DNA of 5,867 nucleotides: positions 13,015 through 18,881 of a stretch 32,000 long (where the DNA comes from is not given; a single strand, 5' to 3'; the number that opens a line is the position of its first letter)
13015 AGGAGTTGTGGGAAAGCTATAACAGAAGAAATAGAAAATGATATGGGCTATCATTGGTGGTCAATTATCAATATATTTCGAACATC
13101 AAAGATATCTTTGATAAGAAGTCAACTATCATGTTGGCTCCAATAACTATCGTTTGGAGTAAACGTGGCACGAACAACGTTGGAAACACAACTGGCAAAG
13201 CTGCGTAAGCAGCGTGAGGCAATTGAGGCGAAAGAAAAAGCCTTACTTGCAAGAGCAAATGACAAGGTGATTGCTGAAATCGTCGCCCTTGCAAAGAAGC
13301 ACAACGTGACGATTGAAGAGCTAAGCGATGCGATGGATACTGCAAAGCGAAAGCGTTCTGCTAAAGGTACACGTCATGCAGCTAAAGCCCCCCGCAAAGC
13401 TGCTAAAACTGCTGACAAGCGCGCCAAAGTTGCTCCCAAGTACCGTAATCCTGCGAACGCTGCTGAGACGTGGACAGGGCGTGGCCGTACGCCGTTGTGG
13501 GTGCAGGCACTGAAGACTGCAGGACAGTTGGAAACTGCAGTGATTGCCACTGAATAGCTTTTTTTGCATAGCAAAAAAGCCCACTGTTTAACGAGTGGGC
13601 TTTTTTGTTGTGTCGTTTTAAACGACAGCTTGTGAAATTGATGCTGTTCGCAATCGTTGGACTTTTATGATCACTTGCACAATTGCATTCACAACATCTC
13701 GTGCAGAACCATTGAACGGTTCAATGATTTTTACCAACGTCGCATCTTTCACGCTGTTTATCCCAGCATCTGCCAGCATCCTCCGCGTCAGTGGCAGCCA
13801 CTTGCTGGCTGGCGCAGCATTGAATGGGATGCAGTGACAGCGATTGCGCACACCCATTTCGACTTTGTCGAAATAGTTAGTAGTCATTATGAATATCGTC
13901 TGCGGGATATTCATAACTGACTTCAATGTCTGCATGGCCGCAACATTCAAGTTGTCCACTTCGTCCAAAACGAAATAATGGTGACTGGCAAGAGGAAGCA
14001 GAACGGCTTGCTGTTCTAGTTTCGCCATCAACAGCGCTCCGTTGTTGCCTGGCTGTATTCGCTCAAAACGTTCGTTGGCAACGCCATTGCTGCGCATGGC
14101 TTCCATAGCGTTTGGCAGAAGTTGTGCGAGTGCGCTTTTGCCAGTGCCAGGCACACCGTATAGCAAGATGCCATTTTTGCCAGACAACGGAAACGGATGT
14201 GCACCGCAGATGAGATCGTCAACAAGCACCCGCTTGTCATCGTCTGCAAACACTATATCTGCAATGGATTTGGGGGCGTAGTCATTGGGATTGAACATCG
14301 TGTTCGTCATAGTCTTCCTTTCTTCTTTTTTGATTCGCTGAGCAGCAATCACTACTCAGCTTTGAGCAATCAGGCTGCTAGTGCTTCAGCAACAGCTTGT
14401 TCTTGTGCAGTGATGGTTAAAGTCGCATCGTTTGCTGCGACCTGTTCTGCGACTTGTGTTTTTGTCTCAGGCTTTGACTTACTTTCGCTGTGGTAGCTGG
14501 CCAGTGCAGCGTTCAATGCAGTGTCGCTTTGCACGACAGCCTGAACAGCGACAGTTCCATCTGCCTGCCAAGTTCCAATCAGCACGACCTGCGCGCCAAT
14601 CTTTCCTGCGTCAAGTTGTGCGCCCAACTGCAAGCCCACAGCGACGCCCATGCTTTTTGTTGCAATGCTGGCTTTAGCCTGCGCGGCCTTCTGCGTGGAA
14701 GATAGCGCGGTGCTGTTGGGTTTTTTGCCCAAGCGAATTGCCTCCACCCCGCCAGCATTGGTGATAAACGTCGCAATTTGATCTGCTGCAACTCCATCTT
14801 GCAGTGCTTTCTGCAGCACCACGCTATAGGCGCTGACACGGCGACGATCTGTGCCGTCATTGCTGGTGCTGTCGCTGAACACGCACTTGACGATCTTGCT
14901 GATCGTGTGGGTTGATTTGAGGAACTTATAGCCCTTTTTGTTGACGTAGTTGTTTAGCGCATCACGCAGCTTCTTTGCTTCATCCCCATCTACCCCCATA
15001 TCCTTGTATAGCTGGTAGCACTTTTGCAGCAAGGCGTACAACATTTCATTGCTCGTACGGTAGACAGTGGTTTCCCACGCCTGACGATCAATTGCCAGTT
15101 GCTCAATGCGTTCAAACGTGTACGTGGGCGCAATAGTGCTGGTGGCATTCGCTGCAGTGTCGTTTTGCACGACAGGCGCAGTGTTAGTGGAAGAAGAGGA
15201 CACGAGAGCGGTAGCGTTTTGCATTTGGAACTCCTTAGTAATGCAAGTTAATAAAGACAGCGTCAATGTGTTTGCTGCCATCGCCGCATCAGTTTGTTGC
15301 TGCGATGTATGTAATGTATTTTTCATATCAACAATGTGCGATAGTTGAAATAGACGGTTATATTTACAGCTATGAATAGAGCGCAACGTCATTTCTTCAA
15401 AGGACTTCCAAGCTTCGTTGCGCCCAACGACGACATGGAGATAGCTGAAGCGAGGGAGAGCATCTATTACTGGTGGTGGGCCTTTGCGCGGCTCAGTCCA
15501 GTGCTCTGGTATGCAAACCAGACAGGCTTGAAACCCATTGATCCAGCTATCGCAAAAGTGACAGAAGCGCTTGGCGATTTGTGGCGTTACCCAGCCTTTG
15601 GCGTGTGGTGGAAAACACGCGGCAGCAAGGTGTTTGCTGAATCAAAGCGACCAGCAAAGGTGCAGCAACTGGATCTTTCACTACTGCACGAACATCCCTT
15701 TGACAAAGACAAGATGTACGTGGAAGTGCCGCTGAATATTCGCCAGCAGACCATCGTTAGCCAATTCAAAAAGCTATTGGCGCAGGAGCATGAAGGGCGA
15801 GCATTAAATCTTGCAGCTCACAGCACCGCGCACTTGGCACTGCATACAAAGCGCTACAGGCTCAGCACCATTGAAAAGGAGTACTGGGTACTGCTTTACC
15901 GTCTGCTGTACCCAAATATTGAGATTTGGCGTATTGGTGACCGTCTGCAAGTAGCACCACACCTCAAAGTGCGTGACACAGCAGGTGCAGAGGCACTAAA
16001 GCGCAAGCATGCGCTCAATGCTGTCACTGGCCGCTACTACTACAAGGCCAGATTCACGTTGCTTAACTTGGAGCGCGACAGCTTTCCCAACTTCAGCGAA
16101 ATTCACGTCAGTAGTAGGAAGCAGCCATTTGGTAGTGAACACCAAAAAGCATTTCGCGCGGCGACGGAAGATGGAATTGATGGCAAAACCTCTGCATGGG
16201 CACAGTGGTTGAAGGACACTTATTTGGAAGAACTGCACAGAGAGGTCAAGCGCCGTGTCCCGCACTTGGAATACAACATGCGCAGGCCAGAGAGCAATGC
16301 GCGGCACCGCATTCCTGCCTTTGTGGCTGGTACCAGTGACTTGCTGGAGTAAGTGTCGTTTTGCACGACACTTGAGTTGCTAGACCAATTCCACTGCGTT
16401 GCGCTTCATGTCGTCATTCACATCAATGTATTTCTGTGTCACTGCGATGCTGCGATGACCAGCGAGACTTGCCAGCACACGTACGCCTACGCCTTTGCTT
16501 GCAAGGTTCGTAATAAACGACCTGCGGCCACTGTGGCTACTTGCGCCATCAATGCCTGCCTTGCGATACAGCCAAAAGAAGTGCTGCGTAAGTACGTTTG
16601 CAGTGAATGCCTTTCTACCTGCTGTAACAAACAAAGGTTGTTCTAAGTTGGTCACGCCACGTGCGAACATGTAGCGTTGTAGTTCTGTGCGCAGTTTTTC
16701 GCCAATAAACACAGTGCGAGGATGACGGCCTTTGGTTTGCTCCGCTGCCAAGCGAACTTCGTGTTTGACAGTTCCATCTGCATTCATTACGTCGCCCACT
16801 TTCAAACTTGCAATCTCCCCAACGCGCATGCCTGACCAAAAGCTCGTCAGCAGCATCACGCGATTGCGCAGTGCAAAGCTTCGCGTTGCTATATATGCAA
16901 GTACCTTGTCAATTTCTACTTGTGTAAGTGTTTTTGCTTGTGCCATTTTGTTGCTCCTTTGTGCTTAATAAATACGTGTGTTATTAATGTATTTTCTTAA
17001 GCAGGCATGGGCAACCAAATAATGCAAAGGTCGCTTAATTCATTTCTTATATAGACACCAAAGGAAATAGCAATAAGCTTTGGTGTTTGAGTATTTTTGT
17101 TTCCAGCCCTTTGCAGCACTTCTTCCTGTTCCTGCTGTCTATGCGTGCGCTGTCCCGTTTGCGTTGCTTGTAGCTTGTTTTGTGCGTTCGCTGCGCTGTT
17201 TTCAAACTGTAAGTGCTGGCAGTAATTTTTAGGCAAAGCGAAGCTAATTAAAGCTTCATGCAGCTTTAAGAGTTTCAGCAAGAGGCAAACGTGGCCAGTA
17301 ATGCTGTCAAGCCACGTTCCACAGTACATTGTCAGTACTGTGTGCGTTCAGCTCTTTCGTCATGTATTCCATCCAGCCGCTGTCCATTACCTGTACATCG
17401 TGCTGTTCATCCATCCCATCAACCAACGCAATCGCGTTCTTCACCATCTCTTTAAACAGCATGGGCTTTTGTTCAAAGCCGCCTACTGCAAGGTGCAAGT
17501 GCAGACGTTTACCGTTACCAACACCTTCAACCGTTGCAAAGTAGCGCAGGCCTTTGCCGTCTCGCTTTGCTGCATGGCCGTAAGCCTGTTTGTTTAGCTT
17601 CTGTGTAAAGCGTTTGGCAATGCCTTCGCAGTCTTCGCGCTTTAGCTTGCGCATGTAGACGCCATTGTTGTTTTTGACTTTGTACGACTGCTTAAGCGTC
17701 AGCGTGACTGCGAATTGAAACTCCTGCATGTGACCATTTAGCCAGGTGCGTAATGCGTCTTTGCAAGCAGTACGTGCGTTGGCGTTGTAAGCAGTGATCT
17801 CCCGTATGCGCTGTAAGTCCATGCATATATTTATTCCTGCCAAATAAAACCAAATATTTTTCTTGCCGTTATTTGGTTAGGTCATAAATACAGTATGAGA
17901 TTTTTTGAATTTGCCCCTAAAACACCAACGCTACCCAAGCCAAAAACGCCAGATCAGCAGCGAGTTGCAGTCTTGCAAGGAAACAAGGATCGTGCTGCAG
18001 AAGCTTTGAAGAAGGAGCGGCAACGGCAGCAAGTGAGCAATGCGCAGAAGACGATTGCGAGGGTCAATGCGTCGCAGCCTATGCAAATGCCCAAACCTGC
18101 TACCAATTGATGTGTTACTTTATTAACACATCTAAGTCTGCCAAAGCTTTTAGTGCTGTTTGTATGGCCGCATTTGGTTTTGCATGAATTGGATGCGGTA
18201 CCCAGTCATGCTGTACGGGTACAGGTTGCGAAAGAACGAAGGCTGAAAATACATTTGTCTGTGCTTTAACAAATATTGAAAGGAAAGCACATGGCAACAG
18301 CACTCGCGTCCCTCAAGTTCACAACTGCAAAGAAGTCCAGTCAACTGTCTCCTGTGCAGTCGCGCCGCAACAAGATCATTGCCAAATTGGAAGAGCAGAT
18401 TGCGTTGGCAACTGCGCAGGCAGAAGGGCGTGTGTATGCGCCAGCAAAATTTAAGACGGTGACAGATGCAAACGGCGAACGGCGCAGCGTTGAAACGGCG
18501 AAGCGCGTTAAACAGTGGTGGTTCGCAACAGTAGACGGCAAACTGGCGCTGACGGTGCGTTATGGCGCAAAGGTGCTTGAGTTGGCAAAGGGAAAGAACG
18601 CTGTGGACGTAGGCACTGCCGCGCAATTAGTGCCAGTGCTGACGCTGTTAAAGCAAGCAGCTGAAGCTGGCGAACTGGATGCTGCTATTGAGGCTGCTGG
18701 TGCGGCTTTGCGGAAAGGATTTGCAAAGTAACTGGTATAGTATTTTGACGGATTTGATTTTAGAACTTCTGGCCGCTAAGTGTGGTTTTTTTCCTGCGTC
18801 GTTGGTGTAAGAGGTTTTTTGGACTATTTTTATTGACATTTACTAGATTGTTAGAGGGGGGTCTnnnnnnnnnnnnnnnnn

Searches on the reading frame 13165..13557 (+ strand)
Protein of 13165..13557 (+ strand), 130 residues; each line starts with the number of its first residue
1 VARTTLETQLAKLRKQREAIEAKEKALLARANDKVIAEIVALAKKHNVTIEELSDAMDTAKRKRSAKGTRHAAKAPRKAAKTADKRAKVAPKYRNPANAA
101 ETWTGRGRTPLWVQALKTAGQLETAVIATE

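Call 15: search_protein_families(library=pfam, proteins=[window:13165-13557:+], max_evalue=0.01)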
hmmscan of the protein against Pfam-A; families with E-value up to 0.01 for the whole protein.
window:13165-13557:+ (130 aa): 2 families
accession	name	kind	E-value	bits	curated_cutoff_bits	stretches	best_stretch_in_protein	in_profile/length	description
PF00816.26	Histone_HNS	-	7.5e-13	48.5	25.6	1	91-120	1-30/38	H-NS histone C-terminal domain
PF17667.7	Pkinase_fungal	-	0.0073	15.5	24.1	1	22-86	184-248/387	Fungal protein kinase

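Call 65: search_protein_families(library=phrogs, proteins=[window:13165-13557:+], max_evalue=0.001)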
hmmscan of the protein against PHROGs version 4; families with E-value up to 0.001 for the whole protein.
window:13165-13557:+ (130 aa): 1 family
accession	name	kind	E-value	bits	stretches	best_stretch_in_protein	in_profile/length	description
phrog_10171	-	unknown function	5.2e-11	44.1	1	8-121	31-125/129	-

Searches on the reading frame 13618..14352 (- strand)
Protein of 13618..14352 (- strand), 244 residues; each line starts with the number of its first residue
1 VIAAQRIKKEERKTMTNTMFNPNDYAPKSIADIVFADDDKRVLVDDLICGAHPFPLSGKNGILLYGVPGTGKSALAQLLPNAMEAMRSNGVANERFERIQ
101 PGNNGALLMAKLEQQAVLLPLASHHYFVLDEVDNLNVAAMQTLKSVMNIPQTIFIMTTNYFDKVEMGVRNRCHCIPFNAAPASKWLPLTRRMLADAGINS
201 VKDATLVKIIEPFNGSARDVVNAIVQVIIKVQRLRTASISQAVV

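Call 15: search_protein_families(library=pfam, proteins=[window:13618-14352:-], max_evalue=0.01)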
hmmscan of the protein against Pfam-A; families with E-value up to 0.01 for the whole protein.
window:13618-14352:- (244 aa): 10 families
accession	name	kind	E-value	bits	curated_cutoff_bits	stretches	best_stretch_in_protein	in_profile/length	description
PF00004.35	AAA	-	1.4e-08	35.7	21.2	1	62-173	1-124/131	ATPase family associated with various cellular activities (AAA)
PF13401.12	AAA_22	-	1.1e-06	29.4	27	0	106-157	69-123/130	AAA domain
PF13191.12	AAA_16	-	1.8e-06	29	32.6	1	59-96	24-60/167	AAA ATPase domain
PF07728.20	AAA_5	-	1.5e-05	25.4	22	1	62-148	2-91/139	AAA domain (dynein-related subfamily)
PF01078.27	Mg_chelatase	-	0.0004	20.3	20.3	1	57-88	20-51/207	Magnesium chelatase, subunit ChlI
PF05496.18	RuvB_N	-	0.0015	18.7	27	1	61-147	35-108/159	Holliday junction DNA helicase RuvB P-loop domain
PF13479.12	AAA_24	-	0.0033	17.7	27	1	62-141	5-82/195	AAA domain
PF13238.12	AAA_18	-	0.0037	18.2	29.4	1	62-90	1-36/128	AAA domain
PF01057.23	Parvo_NS1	-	0.0042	16.6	20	1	58-96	112-150/271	Parvovirus non-structural protein NS1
PF13177.12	DNA_pol3_delta2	-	0.0099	16.3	27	0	122-179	100-159/161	DNA polymerase III, delta subunit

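Call 65: search_protein_families(library=phrogs, proteins=[window:13618-14352:-], max_evalue=0.001)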
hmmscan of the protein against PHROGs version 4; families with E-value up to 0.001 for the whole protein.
window:13618-14352:- (244 aa): 8 families
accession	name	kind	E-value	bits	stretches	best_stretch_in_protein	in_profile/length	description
phrog_168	-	DNA, RNA and nucleotide metabolism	3.7e-20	73.8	1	23-225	13-208/314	clamp loader of DNA polymerase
phrog_5846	-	DNA, RNA and nucleotide metabolism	3.1e-13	50.8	1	59-224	38-199/380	clamp loader of DNA polymerase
phrog_11838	-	DNA, RNA and nucleotide metabolism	3.1e-11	44.1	1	25-225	11-203/420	clamp loader of DNA polymerase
phrog_9172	-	unknown function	3.6e-05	23.8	1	59-81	107-129/509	-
phrog_7485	-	unknown function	4e-05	23.7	0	59-79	227-247/430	-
phrog_3757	-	unknown function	0.00026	21.5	0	54-83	121-150/367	-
phrog_10401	-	other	0.00052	19.8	0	57-83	458-484/667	ATPase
phrog_7998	-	unknown function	0.00078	19.7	0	45-166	27-159/339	-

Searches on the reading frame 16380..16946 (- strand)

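Call 15: search_protein_families(library=pfam, proteins=[window:16380-16946:-], max_evalue=0.01)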
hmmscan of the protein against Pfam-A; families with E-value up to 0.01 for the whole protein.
window:16380-16946:- (188 aa): 1 family
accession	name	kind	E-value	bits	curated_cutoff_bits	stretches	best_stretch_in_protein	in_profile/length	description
PF00589.27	Phage_integrase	-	9e-25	87.8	27.1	1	6-178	2-170/172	Phage integrase family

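Call 65: search_protein_families(library=phrogs, proteins=[window:16380-16946:-], max_evalue=0.001)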
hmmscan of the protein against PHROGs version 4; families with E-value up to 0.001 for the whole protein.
window:16380-16946:- (188 aa): 5 families
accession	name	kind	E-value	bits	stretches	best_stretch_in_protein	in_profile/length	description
phrog_216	-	integration and excision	4.1e-40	138.8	1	3-187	52-235/301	integrase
phrog_1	-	integration and excision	7e-29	102.5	1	5-186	269-445/611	integrase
phrog_23271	-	unknown function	4.6e-05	24.3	1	138-180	12-54/67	-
phrog_7269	-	integration and excision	0.00019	22.3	1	134-186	27-79/89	integrase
phrog_7685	-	integration and excision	0.00071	20.2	1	106-187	154-234/240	integrase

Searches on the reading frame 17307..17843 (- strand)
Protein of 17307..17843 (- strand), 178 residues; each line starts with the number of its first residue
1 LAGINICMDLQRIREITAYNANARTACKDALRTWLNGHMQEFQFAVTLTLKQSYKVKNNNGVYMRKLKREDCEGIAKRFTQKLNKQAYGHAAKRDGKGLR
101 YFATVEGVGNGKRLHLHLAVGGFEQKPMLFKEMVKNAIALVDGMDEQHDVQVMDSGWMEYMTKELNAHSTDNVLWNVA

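Call 15: search_protein_families(library=pfam, proteins=[window:17307-17843:-], max_evalue=0.01)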
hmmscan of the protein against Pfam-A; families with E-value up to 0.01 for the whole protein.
window:17307-17843:- (178 aa): 1 family
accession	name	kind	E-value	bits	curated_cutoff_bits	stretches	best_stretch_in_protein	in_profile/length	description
PF23343.2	REP_ORF2-G2P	-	1.3e-06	29.1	27.8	1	45-163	3-97/99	Replication-associated protein ORF2/G2P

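Call 65: search_protein_families(library=phrogs, proteins=[window:17307-17843:-], max_evalue=0.001)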
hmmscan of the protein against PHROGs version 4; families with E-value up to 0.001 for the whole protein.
window:17307-17843:- (178 aa): 0 families

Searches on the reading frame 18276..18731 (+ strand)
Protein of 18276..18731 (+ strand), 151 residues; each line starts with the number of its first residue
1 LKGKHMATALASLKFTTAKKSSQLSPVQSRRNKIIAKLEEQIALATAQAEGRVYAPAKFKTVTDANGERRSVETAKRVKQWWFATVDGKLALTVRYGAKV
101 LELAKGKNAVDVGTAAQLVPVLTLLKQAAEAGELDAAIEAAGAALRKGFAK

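Call 15: search_protein_families(library=pfam, proteins=[window:18276-18731:+], max_evalue=0.01)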
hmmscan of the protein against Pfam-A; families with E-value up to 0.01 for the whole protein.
window:18276-18731:+ (151 aa): 1 family
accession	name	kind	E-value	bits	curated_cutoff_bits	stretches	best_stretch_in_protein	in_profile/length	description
PF20346.3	DUF6641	-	4.6e-16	59.5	27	1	23-135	32-140/143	Family of unknown function (DUF6641)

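Call 65: search_protein_families(library=phrogs, proteins=[window:18276-18731:+], max_evalue=0.001)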
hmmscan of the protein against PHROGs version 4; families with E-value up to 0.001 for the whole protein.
window:18276-18731:+ (151 aa): 1 family
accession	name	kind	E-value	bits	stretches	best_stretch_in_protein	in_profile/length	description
phrog_31551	-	unknown function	2.1e-21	77.5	1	5-143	7-147/155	-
